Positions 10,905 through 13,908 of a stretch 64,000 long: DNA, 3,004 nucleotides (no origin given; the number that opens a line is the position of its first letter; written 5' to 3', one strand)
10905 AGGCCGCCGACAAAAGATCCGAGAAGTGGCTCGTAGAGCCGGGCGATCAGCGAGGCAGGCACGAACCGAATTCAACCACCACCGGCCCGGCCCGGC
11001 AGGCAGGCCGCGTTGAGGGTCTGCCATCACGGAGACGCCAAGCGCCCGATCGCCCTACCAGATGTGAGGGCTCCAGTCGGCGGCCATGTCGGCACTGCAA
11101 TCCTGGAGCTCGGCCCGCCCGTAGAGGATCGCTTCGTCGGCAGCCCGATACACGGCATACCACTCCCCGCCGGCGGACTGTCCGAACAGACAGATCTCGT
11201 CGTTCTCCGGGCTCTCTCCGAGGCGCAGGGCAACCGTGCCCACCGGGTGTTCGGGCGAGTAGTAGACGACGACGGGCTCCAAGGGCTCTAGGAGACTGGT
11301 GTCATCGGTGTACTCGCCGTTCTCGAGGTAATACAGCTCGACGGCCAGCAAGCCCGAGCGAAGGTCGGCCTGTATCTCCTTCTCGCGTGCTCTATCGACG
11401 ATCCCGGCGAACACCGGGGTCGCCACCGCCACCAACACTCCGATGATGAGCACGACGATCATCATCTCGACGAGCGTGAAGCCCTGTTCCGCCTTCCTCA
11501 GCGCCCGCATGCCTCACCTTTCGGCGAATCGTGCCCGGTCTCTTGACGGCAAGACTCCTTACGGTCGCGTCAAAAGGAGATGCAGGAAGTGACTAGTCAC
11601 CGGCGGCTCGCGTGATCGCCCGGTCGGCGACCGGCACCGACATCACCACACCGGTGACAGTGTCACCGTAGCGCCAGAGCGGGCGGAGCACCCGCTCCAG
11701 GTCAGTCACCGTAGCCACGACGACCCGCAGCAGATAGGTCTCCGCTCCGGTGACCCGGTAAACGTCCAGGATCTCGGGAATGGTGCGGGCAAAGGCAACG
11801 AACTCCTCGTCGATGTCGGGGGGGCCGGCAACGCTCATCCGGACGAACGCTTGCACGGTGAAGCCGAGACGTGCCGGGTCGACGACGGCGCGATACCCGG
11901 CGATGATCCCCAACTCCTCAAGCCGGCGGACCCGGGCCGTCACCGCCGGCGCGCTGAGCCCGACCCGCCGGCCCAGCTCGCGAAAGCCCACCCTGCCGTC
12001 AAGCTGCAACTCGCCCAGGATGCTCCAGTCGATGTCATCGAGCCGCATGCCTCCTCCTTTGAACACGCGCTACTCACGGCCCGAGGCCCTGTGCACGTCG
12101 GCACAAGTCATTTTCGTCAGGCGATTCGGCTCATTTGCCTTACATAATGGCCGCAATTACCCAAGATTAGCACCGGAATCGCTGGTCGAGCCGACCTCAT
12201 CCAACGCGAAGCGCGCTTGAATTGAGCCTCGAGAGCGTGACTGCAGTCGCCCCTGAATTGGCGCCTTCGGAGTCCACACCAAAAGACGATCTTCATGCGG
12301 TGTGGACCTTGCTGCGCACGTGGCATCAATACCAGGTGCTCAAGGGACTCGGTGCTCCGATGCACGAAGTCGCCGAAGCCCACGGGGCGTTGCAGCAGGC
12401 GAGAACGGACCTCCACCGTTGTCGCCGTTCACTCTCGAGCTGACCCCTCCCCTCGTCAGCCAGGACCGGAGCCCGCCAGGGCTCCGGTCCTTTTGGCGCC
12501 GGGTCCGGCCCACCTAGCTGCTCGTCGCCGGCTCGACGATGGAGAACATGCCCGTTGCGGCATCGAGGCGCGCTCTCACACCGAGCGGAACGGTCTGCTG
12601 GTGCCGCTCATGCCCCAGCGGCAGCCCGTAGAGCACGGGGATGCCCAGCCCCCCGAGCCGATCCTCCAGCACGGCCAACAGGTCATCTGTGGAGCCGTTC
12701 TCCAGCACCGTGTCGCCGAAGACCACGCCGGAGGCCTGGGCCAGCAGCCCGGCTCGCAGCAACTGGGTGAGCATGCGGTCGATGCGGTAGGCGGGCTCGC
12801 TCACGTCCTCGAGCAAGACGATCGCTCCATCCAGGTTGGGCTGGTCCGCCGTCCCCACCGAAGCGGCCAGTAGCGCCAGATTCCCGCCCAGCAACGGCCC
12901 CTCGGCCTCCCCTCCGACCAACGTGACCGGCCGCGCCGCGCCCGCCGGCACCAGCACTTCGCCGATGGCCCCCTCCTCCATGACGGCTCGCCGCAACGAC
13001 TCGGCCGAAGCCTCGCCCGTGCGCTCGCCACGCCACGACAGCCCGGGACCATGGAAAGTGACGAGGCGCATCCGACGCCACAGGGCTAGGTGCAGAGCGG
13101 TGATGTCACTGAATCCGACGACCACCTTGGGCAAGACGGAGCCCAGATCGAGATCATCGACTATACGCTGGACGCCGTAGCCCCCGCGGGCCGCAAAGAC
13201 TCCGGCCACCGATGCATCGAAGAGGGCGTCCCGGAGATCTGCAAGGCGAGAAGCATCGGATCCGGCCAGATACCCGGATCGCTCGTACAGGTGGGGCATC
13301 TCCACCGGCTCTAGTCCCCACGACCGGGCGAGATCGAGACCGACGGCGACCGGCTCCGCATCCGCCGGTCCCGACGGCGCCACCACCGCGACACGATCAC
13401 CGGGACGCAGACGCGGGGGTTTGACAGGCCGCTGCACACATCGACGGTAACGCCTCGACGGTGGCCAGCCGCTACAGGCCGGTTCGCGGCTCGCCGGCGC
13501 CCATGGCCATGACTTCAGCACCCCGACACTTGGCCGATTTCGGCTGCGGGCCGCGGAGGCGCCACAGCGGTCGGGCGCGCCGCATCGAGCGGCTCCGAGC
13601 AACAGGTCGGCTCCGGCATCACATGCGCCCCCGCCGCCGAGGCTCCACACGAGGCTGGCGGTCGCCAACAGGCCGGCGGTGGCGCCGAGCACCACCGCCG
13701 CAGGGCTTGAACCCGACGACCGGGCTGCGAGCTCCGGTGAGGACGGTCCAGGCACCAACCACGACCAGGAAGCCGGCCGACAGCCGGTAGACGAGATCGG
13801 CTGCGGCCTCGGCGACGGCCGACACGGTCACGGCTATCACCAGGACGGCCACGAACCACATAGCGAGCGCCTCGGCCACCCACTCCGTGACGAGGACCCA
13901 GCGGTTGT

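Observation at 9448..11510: Single-cluster radical SAM enzyme with MoaA/viperin-like CNxxCxYC motif, co-oriented with a SAM methyltransferase and a type IV pilin-like gene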

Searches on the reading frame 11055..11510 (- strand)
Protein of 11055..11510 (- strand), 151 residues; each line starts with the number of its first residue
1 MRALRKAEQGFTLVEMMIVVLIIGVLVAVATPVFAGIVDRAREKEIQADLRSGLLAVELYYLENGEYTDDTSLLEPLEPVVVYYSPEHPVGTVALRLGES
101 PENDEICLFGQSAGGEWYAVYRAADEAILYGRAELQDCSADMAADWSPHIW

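Call 3: search_protein_families(library=pfam, proteins=[window:11055-11510:-], max_evalue=0.01)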
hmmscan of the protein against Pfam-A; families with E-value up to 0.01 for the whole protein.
window:11055-11510:- (151 aa): 1 family
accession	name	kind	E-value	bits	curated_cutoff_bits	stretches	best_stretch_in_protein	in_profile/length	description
PF07963.17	N_methyl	-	1.1e-08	34.7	21.2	1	5-30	1-26/27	Prokaryotic N-terminal methylation motif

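Call 4: search_protein_families(library=ncbifam, proteins=[window:11055-11510:-], max_evalue=0.01)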
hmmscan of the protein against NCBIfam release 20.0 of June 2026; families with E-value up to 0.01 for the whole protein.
window:11055-11510:- (151 aa): 11 families
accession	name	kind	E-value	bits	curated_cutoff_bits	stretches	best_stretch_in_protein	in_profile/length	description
TIGR01710.1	typeII_sec_gspG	equivalog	7.3e-13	48.7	88.85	1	9-73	1-65/134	type II secretion system major pseudopilin GspG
NF041775.1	typeIV_PilA_Myxo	equivalog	1.7e-09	38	400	1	8-69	10-71/214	type IV pilin protein PilA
NF040999.1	pilin_ComGC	equivalog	9.9e-09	35.3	75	1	8-73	1-66/84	competence type IV pilus major pilin ComGC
NF007862.0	PRK10574.1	equivalog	1.9e-08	34.6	138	1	7-69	3-65/145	prepilin peptidase-dependent pilin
TIGR01708.2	typeII_sec_gspH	equivalog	1.2e-07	31.9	80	1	8-42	1-35/169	type II secretion system minor pseudopilin GspH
TIGR02532.1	IV_pilin_GFxxxE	domain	2.4e-07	30.3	16.3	1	9-31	2-24/24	prepilin-type N-terminal cleavage/methylation domain-containing protein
TIGR02596.1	TIGR02596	subfamily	3.6e-05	23.9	70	1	11-37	1-27/196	Verru_Chthon cassette protein D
NF041013.1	T4P_ComGE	equivalog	0.00073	19.6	49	1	9-48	4-43/83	competence type IV pilus minor pilin ComGE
NF040982.1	ComGD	equivalog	0.0011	19.4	70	1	8-50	1-43/139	competence type IV pilus minor pilin ComGD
NF038303.1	EPS_HpsB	equivalog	0.0054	16.7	150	1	8-35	2-29/211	hormogonium polysaccharide secretion pseudopilin HpsB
NF007800.0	PRK10506.1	equivalog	0.0055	16.5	158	1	5-29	5-29/163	prepilin peptidase-dependent protein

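Call 5: search_protein_families(library=padloc, proteins=[window:11055-11510:-], max_evalue=0.1)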
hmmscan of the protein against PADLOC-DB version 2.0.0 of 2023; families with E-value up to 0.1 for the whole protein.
window:11055-11510:- (151 aa): 0 families

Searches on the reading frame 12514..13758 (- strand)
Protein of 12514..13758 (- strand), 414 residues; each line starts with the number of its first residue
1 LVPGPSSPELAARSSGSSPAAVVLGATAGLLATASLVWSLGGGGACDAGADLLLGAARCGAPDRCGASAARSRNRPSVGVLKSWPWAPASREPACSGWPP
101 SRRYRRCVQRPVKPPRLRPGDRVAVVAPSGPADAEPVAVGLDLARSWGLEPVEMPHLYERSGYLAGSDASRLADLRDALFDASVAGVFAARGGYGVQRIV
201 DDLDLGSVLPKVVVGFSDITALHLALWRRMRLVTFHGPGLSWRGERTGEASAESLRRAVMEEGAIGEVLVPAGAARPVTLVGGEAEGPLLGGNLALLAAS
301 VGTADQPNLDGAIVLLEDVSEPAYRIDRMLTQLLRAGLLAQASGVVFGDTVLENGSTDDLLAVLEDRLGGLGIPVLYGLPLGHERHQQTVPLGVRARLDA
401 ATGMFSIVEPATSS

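Call 3: search_protein_families(library=pfam, proteins=[window:12514-13758:-], max_evalue=0.01)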
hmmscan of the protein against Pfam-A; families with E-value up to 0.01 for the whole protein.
window:12514-13758:- (414 aa): 2 families
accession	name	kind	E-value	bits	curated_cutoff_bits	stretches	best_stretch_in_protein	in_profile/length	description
PF17676.7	Peptidase_S66C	-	9.9e-34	117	23.7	1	286-398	1-120/120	LD-carboxypeptidase C-terminal domain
PF02016.21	Peptidase_S66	-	2.3e-31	108.9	25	1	123-237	1-121/121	LD-carboxypeptidase N-terminal domain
